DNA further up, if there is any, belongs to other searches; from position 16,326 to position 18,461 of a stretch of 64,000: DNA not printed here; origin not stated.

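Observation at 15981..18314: Tailspike gene looks mosaic: phage-typical N-terminal part, then a GC-richer C-terminal beta-helix-like domain with different codon usage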

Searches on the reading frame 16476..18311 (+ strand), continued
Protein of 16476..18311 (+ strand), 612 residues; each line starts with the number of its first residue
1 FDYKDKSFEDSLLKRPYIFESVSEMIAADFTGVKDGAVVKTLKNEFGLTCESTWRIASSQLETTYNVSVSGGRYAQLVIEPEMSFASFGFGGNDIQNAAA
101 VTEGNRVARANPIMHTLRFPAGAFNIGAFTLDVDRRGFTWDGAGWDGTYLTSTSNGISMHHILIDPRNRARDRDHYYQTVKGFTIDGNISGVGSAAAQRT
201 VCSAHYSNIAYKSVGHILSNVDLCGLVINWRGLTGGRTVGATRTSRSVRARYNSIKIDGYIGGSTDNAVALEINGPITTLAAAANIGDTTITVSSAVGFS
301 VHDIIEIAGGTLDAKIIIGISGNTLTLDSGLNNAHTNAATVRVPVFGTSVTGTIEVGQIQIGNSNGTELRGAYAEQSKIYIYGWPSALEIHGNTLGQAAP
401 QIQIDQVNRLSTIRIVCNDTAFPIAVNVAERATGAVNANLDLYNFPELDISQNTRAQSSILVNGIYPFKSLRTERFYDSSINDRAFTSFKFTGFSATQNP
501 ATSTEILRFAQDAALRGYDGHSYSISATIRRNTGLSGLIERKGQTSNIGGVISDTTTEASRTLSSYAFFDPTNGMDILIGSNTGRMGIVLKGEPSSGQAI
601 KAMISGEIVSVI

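Call 49: get_annotated_region(hit=H81, flank=8000)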
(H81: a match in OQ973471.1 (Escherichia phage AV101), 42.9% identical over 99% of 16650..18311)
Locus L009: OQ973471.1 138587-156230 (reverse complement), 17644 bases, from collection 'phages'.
description: Escherichia phage AV101, complete genome.
organism: Escherichia phage AV101 (NCBI taxid 3053734)
taxonomy: Viruses; Duplodnaviria; Heunggongvirae; Uroviricota; Caudoviricetes; Ackermannviridae; Aglimvirinae
host: Escherichia coli; source: wastewater; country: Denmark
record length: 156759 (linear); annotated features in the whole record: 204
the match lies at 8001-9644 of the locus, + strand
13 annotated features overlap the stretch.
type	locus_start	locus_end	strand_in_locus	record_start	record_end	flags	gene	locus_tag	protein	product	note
CDS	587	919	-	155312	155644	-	-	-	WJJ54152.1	hypothetical protein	-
CDS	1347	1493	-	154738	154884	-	-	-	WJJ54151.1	hypothetical protein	-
CDS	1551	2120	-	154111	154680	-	-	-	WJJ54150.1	hypothetical protein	-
CDS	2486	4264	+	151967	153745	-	-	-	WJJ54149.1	baseplate wedge subunit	baseplate wedge subunit (T4-like gp6)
CDS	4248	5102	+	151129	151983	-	-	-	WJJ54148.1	hypothetical protein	-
CDS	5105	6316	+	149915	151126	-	-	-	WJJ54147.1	hypothetical protein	-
CDS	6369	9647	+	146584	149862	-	-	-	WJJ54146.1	tail fibers protein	-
CDS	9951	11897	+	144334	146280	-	-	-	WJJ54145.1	tail fibers protein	-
CDS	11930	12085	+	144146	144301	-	-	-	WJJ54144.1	hypothetical protein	-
CDS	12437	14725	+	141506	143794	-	-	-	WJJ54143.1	putative maturation protein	Unclassified maturation protein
CDS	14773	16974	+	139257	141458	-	-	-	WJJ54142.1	tailspike protein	-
CDS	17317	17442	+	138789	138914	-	-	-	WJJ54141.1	hypothetical protein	-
CDS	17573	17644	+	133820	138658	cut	-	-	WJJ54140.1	virulence-associated protein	virulence-associated VriC protein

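Call 57: find_encoding_contigs(protein=P0006, flank=3000, max_places=1)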
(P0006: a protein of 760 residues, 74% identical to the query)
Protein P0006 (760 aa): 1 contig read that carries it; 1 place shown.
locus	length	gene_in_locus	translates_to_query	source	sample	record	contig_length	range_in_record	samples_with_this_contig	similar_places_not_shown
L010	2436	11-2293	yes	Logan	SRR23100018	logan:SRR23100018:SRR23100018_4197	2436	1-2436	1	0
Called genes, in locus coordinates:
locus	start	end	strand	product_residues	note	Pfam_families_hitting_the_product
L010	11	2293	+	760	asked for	PF18668:Tail_spike_N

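Call 58: find_encoding_contigs(protein=P0009, flank=8000, max_places=1)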
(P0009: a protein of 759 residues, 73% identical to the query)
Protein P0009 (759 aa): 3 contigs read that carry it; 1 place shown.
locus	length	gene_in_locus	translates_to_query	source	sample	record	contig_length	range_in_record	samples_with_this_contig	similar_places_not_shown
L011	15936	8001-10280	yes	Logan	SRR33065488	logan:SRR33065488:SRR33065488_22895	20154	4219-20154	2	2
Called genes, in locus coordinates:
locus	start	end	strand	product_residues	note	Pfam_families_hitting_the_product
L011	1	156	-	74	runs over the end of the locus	PF26207:Phage_phiTE_015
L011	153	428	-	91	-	-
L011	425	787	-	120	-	-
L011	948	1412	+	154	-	PF08748:Phage_TAC_4 (weak)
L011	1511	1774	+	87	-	PF23812:Phage_TAC_18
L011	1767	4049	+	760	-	-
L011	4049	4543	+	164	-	-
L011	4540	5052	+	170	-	PF08875:DUF1833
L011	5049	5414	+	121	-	-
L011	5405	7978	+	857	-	-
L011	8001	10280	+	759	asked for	PF18668:Tail_spike_N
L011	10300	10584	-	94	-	PF19905:DUF6378 (weak)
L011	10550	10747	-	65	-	-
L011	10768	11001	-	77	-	PF13269:DUF4060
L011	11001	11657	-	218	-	-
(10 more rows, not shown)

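Call 59: find_encoding_contigs(protein=P0010, flank=8000, max_places=1)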
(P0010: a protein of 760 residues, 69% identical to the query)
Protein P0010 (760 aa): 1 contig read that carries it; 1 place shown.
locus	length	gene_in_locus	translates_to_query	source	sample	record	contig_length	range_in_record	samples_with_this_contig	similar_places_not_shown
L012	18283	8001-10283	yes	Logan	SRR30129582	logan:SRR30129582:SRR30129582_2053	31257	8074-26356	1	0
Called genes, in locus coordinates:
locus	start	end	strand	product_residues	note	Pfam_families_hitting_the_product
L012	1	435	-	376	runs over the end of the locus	-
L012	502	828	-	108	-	-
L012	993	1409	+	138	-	PF08748:Phage_TAC_4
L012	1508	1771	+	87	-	PF23812:Phage_TAC_18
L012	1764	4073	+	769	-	-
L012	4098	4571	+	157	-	-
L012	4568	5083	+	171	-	PF08875:DUF1833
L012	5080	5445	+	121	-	-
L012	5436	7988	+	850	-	-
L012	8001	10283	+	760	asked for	PF18668:Tail_spike_N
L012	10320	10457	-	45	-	-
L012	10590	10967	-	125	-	-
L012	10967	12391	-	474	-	PF00176:SNF2-rel_dom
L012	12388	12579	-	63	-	-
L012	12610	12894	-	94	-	-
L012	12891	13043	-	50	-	-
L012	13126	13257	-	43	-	-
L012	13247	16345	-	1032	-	PF00476:DNA_pol_A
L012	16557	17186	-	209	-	PF10991:Enc34_ssDNA-bd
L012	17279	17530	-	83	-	-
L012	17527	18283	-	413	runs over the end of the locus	PF10926:DUF2800, PF12705:PDDEXK_1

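Call 60: find_encoding_contigs(protein=P0008, flank=8000, max_places=1)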
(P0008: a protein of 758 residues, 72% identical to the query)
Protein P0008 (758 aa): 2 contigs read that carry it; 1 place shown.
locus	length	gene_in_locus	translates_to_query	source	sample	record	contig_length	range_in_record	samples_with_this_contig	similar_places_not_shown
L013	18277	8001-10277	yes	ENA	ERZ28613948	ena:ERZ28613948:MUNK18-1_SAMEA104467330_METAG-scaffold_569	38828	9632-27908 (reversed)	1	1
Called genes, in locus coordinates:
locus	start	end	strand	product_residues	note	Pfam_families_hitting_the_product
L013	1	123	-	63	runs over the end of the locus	PF14373:Imm_superinfect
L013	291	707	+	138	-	PF08748:Phage_TAC_4 (weak)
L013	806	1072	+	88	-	PF23812:Phage_TAC_18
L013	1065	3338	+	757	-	PF20155:TMP_3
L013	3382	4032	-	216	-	-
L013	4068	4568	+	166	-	-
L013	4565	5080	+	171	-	PF08875:DUF1833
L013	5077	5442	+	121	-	-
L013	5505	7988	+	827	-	-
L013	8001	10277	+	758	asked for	PF18668:Tail_spike_N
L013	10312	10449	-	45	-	-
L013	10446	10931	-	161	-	PF13392:HNH_3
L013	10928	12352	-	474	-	PF00176:SNF2-rel_dom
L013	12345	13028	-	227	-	-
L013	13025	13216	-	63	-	-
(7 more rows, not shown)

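Call 64: search_solved_structures(query=A1, max_evalue=1)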
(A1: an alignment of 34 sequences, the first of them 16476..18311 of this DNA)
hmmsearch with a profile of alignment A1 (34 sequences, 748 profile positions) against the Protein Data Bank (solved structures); distinct sequences matched with E-value up to 1: 13.
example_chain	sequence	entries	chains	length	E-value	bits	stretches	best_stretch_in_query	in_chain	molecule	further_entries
9occ_G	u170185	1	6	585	1.6e-19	73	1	6-144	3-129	Putative tail protein gp13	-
9vvr_A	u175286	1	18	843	1.1e-10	43.8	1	46-142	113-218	Tail spike protein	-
5w6h_A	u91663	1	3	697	2.6e-10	42.5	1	72-166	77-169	tailspike protein 4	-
8x8m_A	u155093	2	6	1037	8e-10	40.9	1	43-161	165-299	Probable tail spike protein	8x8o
9lna_A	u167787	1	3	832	3.2e-09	38.9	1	49-142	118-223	Tail fibers protein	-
4oj5_A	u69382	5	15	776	4.6e-09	38.4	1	67-174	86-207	Tailspike protein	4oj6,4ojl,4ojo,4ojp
6nw9_A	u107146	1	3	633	1.2e-08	37.1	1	68-142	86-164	Tailspike protein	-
9d80_D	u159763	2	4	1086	1.2e-08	37.1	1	71-142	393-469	Tail fiber protein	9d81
5w6f_A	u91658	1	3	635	1.2e-08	37.1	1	68-142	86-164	tailspike protein 3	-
9d84_A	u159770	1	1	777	1.1e-07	33.8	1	71-141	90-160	Gp48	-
9n71_B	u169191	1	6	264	0.00031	22.5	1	379-478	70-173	Tail tube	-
4qnl_A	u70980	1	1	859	0.00049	21.8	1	72-141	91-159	Tail fiber protein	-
7sg7_A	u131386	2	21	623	0.00052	21.7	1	3-124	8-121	Gene 14 protein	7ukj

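Call 66: search_protein_families(library=ncbifam, proteins=[window:16476-18311:+], max_evalue=0.1)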
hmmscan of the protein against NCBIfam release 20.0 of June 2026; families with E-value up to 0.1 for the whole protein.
window:16476-18311:+ (612 aa): 0 families

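Call 76: find_related_loci(query=A1, collection=genome_contigs, flank=3000)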
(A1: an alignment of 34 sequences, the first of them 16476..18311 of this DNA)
Query A1 (612 aa) in genome_contigs; peptide patterns used: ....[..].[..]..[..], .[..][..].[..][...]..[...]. (x = any residue, [..] = any of these).
32 stretches matched a pattern, but none encodes a relative of the query by tblastn (E <= 1e-3).

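Call 77: find_related_loci(query=A1, collection=viral_contigs, flank=6000)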
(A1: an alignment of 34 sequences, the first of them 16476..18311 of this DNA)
Query A1 (612 aa) in viral_contigs; peptide patterns used: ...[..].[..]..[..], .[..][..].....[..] (x = any residue, [..] = any of these).
27 stretches matched a pattern; 11 encode a relative of the query (tblastn E <= 1e-3); 11 distinct loci.
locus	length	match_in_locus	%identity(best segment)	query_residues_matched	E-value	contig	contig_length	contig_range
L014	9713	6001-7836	61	2-612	0e+0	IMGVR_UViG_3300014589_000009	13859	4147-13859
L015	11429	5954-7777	59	2-612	0e+0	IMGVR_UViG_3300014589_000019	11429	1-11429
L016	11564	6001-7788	52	19-612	0e+0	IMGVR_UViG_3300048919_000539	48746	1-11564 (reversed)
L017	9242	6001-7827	48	2-612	0e+0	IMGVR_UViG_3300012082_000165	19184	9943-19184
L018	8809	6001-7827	48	2-612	0e+0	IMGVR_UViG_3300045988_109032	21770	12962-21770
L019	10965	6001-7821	49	2-612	2e-180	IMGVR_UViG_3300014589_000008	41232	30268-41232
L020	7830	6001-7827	48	2-612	1e-180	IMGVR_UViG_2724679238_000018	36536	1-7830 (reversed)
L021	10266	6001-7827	49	2-611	5e-176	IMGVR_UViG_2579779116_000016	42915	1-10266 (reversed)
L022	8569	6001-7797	42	18-612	1e-141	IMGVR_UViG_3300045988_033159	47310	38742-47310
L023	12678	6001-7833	41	5-612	5e-140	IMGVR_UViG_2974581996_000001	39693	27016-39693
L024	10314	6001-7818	42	5-612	7e-148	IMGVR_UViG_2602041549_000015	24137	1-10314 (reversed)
